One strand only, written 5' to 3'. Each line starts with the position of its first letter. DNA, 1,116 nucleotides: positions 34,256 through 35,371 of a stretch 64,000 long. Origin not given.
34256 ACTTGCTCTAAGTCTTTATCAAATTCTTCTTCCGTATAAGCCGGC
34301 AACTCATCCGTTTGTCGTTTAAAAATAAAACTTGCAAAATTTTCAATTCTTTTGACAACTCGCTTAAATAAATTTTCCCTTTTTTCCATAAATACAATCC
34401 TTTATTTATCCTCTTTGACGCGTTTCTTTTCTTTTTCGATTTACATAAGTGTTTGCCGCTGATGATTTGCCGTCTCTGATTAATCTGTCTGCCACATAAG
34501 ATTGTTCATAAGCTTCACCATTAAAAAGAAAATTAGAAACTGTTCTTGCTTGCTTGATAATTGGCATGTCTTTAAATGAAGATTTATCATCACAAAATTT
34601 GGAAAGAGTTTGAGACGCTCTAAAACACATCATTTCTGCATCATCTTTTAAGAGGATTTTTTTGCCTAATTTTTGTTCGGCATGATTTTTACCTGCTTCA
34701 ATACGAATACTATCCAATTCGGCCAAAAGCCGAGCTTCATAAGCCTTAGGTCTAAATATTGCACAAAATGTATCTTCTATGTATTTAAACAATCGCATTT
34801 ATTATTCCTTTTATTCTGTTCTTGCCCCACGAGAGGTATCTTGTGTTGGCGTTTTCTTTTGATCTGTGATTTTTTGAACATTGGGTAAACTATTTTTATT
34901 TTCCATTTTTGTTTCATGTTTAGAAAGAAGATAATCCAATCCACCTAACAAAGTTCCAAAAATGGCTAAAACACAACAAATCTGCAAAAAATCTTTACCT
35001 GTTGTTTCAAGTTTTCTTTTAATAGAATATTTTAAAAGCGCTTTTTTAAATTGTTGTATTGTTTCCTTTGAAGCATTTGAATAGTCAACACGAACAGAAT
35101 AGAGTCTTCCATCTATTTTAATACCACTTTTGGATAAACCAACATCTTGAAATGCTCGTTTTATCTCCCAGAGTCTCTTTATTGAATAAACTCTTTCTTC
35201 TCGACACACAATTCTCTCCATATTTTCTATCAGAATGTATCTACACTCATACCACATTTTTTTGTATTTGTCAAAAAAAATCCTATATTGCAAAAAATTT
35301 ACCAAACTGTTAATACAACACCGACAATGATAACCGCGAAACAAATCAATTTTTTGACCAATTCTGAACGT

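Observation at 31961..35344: Roughly 3.3-kb accessory island downstream of the tRNA-Leu(TAA)/tRNA-Gln(CTG) pair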

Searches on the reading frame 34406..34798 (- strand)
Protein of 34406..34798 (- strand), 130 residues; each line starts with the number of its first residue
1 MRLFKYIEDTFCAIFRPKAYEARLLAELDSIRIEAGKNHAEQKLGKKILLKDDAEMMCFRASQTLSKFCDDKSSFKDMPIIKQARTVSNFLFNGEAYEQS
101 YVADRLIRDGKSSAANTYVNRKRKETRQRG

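Call 8: search_protein_families(library=pfam, proteins=[window:34406-34798:-], max_evalue=1)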
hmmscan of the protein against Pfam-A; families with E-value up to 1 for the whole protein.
window:34406-34798:- (130 aa): 0 families

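Call 30: search_protein_families(library=phrogs, proteins=[window:34406-34798:-], max_evalue=1)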
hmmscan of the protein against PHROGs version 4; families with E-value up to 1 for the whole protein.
window:34406-34798:- (130 aa): 1 family
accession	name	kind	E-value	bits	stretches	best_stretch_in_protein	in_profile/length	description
phrog_37511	-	unknown function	0.15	13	1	42-76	10-44/80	-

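Call 31: search_protein_families(library=ncbifam, proteins=[window:34406-34798:-], max_evalue=1)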
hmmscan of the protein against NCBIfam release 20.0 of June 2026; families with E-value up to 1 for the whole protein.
window:34406-34798:- (130 aa): 1 family
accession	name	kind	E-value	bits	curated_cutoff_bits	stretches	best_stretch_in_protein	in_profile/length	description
NF004057.0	PRK05575.1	equivalog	0.012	15.2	311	1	29-113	67-152/207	precorrin-8X methylmutase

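Call 32: search_protein_families(library=padloc, proteins=[window:34406-34798:-], max_evalue=1)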
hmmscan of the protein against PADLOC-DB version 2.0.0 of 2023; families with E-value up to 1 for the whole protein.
window:34406-34798:- (130 aa): 0 families

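Call 46: find_homologous_proteins(query=window:34406-34798:-, max_evalue=0.01)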
Query window:34406-34798:- (130 aa): 24 proteins with E <= 0.01 among 30 candidates.
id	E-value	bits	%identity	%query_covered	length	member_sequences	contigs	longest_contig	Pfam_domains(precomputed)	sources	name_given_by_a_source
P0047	1.3e-74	266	95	100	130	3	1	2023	-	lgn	-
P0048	8.0e-74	264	94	100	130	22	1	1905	-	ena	-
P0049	6.7e-73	261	92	100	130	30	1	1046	-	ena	-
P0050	3.1e-70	252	89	100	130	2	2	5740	-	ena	-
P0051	5.6e-69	248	89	100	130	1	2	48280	-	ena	-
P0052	2.8e-65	236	84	100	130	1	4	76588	-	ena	-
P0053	5.9e-65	235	83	100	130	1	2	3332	-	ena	-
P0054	6.1e-65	235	84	99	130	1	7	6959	-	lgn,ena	-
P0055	1.0e-64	234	82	100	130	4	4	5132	-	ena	-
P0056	1.3e-64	234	82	100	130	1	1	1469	-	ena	-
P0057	1.4e-64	234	83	99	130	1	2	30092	-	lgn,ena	-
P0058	5.3e-64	232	83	100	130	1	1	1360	-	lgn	-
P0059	7.3e-64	231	83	99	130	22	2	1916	-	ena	-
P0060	7.4e-64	231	82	100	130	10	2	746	-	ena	-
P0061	8.0e-63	228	84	96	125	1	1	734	-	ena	-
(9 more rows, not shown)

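Call 50: find_encoding_contigs(protein=P0052, flank=8000, max_places=4)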
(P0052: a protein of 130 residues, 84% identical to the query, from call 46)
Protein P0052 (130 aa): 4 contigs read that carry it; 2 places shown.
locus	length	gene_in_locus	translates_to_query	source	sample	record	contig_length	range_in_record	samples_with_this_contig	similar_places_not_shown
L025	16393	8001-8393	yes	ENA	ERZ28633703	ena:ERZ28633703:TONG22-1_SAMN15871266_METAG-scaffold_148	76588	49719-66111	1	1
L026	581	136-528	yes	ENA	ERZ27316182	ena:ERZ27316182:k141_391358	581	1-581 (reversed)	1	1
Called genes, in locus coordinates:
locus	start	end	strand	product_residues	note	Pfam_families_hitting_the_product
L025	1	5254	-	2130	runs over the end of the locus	PF01435:Peptidase_M48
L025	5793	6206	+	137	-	-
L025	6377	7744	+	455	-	PF12796:Ank_2, PF13637:Ank_4 (faint), PF00023:Ank (faint), PF13606:Ank_3 (faint)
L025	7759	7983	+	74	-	-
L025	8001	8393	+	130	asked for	-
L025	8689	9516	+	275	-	PF00535:Glycos_transf_2, PF10111:Glyco_tranf_2_2, PF13641:Glyco_tranf_2_3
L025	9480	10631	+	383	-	PF02350:Epimerase_2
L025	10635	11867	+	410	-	PF00534:Glycos_transf_1, PF13692:Glyco_trans_1_4, PF13524:Glyco_trans_1_2 (faint)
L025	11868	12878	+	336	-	PF07388:A-2_8-polyST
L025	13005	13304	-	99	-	-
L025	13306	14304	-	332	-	-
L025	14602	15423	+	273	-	-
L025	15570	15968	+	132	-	PF22636:FlK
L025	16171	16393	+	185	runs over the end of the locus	-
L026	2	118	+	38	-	?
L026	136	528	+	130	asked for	-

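Call 51: find_encoding_contigs(protein=P0051, flank=8000, max_places=3)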
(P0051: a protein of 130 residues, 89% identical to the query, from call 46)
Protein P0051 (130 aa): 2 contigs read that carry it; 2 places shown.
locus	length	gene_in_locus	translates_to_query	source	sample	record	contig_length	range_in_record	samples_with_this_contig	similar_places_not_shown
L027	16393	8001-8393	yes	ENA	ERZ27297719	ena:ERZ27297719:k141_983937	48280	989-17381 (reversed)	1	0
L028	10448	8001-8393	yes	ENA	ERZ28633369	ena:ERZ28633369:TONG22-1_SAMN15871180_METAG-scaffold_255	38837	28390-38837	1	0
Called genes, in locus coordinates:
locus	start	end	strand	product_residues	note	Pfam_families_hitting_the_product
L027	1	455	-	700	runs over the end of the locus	PF03979:Sigma70_r1_1, PF00140:Sigma70_r1_2, PF04546:Sigma70_ner, PF04542:Sigma70_r2, PF04539:Sigma70_r3, PF04545:Sigma70_r4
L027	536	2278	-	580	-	PF01807:Zn_ribbon_DnaG, PF08275:DNAG_N, PF01751:Toprim, PF13155:Toprim_2, PF13662:Toprim_4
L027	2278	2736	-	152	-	PF09424:YqeY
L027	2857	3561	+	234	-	PF01478:Peptidase_A24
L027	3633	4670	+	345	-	PF13413:HTH_25, PF13560:HTH_31 (faint), PF13464:RodZ_C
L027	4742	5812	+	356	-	PF03462:PCRF, PF00472:RF-1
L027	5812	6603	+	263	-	PF02384:N6_Mtase (weak), PF03602:Cons_hypoth95 (weak), PF05175:MTS, PF13489:Methyltransf_23 (weak), PF06325:PrmA, PF13847:Methyltransf_31, PF01170:UPF0020 (weak), PF13649:Methyltransf_25, +1 more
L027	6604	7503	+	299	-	PF00892:EamA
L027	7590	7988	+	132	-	-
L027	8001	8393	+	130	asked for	-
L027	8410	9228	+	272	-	-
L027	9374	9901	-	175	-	-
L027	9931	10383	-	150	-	-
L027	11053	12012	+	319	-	PF05036:SPOR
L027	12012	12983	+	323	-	PF00933:Glyco_hydro_3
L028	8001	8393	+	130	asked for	-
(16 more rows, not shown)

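Call 55: predict_structure(alignment_id=A5)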
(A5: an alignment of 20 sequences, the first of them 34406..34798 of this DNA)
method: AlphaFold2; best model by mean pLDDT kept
length: 130 residues; sequences in the alignment: 20
mean_pLDDT: 54.2   pTM: 0.35
mean pLDDT of the five models: 54.2, 50.9, 50.5, 48.4, 45.3
residues with pLDDT >= 90: 0; 70-90: 24; 50-70: 46; < 50: 60
segments of 3 or more residues with pLDDT < 50: 1-37, 74-76, 78-92
pLDDT, mean of each block of 10 residues (from residue 1): 39 41 36 46 53 53 53 49 48 62 74 83 68
secondary structure, 60 per line:
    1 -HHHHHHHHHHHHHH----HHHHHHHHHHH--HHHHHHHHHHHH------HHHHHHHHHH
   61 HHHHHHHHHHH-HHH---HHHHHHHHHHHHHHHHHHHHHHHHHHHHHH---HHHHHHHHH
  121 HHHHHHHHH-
elements in order: H2-15 H20-30 H33-44 H51-71 H79-108 H112-129

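Call 72: search_protein_families(library=pfam, proteins=[L025:5793-6206:+, L025:7759-7983:+], max_evalue=0.01)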
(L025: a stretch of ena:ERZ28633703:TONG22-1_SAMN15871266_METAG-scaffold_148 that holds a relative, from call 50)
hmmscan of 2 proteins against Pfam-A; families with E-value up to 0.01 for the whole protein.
L025:5793-6206:+ (137 aa): 0 families

L025:7759-7983:+ (74 aa): 0 families

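Call 80: find_encoding_contigs(protein=P0057, flank=10000, max_places=3)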
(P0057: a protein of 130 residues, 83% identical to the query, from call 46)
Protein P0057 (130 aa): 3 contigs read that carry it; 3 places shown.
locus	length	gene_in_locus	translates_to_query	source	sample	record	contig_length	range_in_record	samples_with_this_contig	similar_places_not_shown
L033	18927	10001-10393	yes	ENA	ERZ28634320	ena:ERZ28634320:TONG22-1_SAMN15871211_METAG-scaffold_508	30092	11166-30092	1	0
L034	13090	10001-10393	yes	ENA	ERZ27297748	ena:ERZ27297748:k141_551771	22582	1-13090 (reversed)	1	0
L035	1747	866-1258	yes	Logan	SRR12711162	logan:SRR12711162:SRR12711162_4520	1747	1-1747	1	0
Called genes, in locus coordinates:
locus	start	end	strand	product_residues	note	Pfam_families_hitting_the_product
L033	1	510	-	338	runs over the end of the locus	PF12796:Ank_2, PF13637:Ank_4, PF12796:Ank_2, PF13857:Ank_5 (weak), PF12796:Ank_2, PF13637:Ank_4, PF13857:Ank_5, PF00023:Ank, +2 more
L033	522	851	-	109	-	-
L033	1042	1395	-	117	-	PF00453:Ribosomal_L20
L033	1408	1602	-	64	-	PF01632:Ribosomal_L35p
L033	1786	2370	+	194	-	PF13302:Acetyltransf_3, PF00583:Acetyltransf_1 (weak)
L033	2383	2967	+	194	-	PF13302:Acetyltransf_3, PF00583:Acetyltransf_1 (weak)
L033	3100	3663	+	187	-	PF01613:Flavin_Reduct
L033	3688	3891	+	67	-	PF04102:SlyX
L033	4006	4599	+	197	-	-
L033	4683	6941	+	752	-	PF01590:GAF, PF13185:GAF_2, PF13492:GAF_3 (weak), PF05524:PEP-utilisers_N, PF00391:PEP-utilizers, PF02896:PEP-utilizers_C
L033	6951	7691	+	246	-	PF00483:NTP_transferase, PF12804:NTP_transf_3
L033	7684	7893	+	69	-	-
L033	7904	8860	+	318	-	PF00480:ROK (weak), PF02685:Glucokinase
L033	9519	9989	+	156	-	-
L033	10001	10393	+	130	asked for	-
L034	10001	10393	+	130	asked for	-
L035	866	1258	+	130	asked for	-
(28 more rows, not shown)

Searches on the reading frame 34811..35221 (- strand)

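Call 8: search_protein_families(library=pfam, proteins=[window:34811-35221:-], max_evalue=1)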
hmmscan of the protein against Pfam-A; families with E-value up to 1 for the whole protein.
window:34811-35221:- (136 aa): 1 family
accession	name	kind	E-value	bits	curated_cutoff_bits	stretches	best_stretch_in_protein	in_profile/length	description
PF14528.11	LAGLIDADG_3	-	0.021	15.5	22.5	1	43-74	25-55/82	LAGLIDADG-like domain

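Call 30: search_protein_families(library=phrogs, proteins=[window:34811-35221:-], max_evalue=1)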
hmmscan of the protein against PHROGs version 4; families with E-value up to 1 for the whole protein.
window:34811-35221:- (136 aa): 1 family
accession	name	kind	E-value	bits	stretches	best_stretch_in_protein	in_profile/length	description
phrog_15066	-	unknown function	0.16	12.9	1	40-79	51-90/103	-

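Call 31: search_protein_families(library=ncbifam, proteins=[window:34811-35221:-], max_evalue=1)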
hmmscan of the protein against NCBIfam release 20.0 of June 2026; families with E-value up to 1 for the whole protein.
window:34811-35221:- (136 aa): 2 families
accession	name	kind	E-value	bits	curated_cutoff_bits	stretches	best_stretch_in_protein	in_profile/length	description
TIGR03810.1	arg_ornith_anti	equivalog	0.075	11.7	591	1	49-127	252-329/468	arginine-ornithine antiporter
NF040945.1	CCC_membrane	equivalog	0.1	12.9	65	1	81-110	15-44/99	CCC motif membrane protein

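Call 32: search_protein_families(library=padloc, proteins=[window:34811-35221:-], max_evalue=1)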
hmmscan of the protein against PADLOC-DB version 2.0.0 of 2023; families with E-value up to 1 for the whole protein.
window:34811-35221:- (136 aa): 0 families
